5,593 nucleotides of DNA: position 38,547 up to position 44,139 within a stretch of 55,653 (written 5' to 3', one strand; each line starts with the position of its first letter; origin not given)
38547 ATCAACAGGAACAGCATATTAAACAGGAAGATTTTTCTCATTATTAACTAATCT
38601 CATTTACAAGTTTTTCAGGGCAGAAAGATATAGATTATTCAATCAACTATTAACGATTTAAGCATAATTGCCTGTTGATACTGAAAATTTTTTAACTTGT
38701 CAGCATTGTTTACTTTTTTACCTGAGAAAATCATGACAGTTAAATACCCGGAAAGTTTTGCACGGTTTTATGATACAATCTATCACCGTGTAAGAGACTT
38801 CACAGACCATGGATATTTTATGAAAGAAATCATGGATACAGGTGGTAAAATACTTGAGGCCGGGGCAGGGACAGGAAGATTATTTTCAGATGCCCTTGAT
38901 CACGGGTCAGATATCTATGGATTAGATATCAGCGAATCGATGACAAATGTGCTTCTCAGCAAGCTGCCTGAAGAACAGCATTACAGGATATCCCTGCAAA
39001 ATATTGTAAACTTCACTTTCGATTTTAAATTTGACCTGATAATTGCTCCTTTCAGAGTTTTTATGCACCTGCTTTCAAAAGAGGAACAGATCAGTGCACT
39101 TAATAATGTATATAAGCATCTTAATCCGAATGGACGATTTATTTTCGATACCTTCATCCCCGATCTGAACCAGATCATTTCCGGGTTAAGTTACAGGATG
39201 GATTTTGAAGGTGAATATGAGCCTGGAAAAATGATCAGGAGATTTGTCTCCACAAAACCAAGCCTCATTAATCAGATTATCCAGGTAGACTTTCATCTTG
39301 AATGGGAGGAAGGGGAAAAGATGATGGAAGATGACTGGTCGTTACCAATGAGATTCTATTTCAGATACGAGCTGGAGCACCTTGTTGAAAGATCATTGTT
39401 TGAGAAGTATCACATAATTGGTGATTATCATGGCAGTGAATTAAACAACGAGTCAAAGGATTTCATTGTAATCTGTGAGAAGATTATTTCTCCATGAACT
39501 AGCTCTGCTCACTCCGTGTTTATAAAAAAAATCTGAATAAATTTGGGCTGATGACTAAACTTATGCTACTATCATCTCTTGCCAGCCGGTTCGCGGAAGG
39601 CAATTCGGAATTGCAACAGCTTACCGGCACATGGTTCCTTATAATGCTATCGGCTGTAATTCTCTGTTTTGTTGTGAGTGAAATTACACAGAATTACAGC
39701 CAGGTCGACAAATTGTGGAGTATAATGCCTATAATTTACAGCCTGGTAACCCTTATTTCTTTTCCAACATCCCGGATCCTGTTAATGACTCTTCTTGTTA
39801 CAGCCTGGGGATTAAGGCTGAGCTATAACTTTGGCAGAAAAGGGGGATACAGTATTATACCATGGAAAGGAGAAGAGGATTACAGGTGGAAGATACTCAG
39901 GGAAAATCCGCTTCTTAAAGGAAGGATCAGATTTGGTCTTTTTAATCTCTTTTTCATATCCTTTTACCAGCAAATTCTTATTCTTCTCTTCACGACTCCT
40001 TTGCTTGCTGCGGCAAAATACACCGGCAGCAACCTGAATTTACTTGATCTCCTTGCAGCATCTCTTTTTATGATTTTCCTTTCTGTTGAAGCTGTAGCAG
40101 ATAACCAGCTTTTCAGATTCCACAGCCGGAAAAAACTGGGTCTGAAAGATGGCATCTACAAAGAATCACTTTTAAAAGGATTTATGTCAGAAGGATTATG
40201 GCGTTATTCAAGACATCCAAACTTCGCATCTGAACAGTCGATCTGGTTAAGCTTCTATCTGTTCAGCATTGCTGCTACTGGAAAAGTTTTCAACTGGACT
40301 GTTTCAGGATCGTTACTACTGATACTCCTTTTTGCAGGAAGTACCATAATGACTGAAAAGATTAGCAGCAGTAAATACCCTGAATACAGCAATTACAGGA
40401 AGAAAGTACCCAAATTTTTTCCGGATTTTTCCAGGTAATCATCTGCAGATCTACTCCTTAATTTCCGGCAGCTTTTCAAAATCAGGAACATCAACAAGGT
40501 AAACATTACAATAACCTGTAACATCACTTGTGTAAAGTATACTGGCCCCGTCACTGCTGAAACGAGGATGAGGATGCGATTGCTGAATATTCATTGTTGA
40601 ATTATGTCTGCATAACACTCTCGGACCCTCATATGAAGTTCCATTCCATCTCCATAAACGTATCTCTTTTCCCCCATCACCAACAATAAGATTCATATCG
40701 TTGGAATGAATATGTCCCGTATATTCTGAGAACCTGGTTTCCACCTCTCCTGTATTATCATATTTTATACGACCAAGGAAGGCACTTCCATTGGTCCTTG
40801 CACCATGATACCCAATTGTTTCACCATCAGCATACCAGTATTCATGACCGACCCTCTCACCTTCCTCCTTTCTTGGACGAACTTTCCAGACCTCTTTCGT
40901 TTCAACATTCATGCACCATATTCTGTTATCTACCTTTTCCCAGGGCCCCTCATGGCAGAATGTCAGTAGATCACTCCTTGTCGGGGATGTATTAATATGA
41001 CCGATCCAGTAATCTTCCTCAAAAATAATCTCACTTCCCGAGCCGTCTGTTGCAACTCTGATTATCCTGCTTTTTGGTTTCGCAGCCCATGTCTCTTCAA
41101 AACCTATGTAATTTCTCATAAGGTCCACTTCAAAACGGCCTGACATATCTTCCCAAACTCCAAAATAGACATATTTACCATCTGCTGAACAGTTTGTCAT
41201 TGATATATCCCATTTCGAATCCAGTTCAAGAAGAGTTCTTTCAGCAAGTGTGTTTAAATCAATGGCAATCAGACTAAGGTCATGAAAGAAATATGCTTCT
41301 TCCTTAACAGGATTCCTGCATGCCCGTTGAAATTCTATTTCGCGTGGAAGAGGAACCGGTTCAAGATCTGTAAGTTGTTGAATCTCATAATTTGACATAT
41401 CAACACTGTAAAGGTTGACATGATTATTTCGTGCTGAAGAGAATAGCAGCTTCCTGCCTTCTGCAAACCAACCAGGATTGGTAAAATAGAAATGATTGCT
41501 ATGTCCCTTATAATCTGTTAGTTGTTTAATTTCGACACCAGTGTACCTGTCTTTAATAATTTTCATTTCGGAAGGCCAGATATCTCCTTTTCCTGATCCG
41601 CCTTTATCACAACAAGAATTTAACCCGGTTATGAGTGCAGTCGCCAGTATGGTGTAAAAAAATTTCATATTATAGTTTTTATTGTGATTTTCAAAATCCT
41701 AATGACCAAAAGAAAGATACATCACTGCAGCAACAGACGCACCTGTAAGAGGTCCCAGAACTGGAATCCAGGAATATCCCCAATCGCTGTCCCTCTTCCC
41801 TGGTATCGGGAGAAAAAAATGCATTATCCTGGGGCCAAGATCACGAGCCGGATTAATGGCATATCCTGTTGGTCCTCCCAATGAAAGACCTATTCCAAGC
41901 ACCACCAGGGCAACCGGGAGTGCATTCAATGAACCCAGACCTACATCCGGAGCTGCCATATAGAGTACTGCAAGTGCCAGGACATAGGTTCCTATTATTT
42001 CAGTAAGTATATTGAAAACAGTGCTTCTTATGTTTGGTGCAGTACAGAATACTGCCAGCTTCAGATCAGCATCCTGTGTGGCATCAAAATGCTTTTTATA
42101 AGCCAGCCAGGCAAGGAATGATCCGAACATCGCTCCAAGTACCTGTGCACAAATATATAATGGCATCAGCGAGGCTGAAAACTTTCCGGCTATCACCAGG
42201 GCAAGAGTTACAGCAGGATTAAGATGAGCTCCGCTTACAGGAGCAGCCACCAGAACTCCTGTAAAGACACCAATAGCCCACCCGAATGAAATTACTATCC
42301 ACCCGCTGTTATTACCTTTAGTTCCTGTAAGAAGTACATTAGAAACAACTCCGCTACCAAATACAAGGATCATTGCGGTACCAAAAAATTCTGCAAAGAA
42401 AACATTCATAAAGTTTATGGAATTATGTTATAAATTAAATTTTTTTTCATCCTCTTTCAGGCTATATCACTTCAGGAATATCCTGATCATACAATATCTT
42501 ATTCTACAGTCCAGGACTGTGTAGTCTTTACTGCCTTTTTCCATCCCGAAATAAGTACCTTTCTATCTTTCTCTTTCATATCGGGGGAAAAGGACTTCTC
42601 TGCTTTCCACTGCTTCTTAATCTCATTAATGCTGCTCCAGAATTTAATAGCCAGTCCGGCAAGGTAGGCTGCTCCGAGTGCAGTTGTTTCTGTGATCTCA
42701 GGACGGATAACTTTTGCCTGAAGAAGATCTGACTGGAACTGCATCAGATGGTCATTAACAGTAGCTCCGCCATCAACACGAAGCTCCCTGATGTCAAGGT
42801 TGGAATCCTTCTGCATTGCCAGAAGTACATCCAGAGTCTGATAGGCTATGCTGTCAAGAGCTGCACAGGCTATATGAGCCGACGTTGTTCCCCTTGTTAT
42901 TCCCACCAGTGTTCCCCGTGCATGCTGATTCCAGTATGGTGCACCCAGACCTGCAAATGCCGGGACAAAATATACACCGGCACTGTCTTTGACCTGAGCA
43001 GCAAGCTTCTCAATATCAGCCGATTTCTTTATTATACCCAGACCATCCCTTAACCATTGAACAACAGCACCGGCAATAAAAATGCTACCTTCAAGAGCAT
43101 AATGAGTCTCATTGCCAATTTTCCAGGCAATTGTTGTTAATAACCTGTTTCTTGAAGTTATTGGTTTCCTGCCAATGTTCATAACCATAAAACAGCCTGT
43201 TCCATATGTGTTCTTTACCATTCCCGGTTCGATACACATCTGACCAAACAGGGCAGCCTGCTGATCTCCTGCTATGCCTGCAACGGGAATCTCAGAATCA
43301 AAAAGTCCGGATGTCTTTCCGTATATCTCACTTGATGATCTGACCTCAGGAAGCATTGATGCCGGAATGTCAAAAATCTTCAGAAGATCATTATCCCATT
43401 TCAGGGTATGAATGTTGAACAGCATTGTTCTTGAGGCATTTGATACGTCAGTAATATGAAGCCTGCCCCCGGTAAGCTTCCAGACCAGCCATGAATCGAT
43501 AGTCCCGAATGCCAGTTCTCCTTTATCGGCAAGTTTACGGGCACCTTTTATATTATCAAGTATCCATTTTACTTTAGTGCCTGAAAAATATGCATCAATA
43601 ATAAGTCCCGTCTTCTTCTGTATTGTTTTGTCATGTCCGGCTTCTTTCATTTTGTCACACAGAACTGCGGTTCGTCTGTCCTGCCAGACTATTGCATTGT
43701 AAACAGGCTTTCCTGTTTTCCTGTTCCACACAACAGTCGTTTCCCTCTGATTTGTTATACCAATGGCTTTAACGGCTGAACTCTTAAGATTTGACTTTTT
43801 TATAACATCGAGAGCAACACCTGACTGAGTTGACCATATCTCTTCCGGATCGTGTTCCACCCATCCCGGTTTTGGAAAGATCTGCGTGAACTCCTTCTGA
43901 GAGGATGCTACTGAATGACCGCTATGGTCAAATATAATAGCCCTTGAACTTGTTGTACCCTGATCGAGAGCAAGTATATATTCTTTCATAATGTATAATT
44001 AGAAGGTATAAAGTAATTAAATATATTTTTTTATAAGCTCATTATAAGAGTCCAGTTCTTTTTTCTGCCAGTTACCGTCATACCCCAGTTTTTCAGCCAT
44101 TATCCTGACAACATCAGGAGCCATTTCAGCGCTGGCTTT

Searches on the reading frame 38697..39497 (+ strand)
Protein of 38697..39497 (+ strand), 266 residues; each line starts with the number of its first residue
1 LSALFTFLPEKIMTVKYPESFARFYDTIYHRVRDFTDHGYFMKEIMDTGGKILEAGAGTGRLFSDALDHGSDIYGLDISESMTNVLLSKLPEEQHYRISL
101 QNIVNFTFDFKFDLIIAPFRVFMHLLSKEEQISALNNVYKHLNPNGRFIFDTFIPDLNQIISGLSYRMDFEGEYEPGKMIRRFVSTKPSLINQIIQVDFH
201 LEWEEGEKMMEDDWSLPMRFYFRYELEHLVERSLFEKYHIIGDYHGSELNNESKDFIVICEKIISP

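Call 61: search_protein_families(library=pfam, proteins=[window:38697-39497:+], max_evalue=0.00001)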
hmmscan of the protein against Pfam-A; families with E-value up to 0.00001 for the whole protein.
window:38697-39497:+ (266 aa): 5 families
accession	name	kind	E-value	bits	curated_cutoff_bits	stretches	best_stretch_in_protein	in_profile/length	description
PF08242.18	Methyltransf_12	-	2.2e-14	54.4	30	1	53-148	1-98/98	Methyltransferase domain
PF13649.12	Methyltransf_25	-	1.6e-12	48.3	27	1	52-146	1-97/97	Methyltransferase domain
PF08241.18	Methyltransf_11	-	2.5e-11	44.5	21.2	1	53-150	1-95/95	Methyltransferase domain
PF13489.12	Methyltransf_23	-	1e-09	38.8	27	1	46-170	20-136/164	Methyltransferase domain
PF13847.12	Methyltransf_31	-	4.7e-07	30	27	1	48-153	3-112/145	Methyltransferase domain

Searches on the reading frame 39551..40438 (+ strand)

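Call 61: search_protein_families(library=pfam, proteins=[window:39551-40438:+], max_evalue=0.00001)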
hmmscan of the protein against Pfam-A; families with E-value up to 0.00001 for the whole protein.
window:39551-40438:+ (295 aa): 1 family
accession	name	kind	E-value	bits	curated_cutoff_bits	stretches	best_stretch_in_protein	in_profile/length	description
PF06966.17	DUF1295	-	1.1e-44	153.2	20.4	1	40-286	2-235/235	Protein of unknown function (DUF1295)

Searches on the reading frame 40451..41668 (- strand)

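Call 61: search_protein_families(library=pfam, proteins=[window:40451-41668:-], max_evalue=0.00001)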
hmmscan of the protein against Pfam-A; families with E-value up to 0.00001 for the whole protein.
window:40451-41668:- (405 aa): 2 families
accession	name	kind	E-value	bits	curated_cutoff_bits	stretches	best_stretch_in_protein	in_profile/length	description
PF14583.12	Pectate_lyase22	-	8.8e-34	117.3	30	1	33-333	9-302/386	Oligogalacturonate lyase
PF07676.18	PD40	-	3e-07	30.7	20.9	0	368-390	14-37/38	WD40-like Beta Propeller Repeat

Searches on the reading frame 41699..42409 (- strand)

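Call 61: search_protein_families(library=pfam, proteins=[window:41699-42409:-], max_evalue=0.00001)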
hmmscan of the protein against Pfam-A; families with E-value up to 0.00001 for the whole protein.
window:41699-42409:- (236 aa): 1 family
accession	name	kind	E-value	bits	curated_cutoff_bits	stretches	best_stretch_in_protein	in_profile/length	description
PF00230.25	MIP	-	2.1e-41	142.6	25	1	4-231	11-222/222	Major intrinsic protein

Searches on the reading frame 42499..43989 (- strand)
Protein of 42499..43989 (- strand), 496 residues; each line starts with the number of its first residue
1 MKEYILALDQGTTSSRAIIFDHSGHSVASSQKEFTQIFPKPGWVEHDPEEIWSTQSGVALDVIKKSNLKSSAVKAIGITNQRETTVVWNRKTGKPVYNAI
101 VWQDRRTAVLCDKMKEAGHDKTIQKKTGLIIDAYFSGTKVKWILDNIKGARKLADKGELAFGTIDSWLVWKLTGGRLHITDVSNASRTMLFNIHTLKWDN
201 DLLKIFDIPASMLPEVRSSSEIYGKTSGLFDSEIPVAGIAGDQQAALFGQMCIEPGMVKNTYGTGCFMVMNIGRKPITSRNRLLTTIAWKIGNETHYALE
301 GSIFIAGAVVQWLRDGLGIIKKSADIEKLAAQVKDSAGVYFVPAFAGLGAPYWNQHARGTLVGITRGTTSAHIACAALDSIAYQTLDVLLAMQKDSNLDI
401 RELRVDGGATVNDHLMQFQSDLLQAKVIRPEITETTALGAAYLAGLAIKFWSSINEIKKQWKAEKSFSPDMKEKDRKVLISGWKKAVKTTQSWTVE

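Call 61: search_protein_families(library=pfam, proteins=[window:42499-43989:-], max_evalue=0.00001)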
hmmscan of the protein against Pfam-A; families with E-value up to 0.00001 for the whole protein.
window:42499-43989:- (496 aa): 2 families
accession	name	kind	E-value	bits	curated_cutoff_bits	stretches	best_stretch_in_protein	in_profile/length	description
PF00370.27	FGGY_N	-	7e-83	278.4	28.8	1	4-249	1-245/245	FGGY family of carbohydrate kinases, N-terminal domain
PF02782.22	FGGY_C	-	9.5e-43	146.7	27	1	259-447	2-197/198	FGGY family of carbohydrate kinases, C-terminal domain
